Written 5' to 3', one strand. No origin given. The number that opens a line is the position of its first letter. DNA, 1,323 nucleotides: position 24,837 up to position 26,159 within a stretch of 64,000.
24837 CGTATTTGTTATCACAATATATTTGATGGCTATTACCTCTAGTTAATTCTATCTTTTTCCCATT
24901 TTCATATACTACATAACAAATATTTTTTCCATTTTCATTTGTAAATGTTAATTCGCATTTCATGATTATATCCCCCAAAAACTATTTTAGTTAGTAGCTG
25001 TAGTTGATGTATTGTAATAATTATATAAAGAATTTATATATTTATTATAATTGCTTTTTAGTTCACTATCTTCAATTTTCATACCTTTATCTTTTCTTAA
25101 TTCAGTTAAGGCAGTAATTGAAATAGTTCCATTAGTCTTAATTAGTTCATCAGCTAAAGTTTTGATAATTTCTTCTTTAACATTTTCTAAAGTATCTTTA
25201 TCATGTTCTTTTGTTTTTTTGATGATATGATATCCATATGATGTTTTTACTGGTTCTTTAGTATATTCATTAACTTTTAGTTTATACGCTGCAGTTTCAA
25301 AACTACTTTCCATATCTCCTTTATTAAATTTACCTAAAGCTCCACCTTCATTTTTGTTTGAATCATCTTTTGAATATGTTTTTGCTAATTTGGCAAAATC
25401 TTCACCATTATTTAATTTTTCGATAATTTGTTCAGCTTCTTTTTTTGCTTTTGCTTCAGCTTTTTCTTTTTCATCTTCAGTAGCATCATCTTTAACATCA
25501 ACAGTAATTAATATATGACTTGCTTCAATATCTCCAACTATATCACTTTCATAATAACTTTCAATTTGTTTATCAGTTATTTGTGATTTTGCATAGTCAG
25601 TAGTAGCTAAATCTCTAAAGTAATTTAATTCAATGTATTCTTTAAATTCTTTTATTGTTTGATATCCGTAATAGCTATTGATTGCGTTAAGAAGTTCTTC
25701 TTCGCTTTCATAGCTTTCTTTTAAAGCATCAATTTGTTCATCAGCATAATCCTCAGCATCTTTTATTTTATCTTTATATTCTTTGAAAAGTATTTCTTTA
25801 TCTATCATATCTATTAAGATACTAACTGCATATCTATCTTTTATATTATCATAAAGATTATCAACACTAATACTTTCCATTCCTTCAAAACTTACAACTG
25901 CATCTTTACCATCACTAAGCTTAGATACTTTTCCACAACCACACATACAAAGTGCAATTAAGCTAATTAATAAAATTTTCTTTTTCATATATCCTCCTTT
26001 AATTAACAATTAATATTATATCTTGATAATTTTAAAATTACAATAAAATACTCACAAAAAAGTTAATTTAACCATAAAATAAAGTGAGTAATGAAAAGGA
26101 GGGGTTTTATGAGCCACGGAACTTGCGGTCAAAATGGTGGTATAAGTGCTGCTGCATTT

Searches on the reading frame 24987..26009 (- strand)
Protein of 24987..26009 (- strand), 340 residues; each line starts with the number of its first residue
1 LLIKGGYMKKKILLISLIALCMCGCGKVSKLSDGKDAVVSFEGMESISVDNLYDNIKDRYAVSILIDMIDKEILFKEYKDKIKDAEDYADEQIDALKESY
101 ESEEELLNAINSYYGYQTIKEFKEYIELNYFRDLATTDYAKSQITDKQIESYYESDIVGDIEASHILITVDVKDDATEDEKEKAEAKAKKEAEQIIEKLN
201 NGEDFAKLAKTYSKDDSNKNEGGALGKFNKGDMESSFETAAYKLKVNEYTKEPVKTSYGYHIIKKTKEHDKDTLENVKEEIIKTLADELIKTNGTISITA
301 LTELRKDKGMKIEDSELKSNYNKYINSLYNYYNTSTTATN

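Call 84: search_protein_families(library=pfam, proteins=[window:24987-26009:-], max_evalue=0.01)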
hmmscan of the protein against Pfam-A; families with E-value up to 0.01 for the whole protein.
window:24987-26009:- (340 aa): 3 families
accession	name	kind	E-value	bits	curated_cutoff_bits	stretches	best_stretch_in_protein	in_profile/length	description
PF13616.12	Rotamase_3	-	1.4e-27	97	22.5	1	159-267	14-114/116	PPIC-type PPIASE domain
PF00639.27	Rotamase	-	3e-25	89.5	21.7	1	165-266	1-96/97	PPIC-type PPIASE domain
PF13145.12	Rotamase_2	-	1.2e-05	26.5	27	1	144-278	1-120/121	PPIC-type PPIASE domain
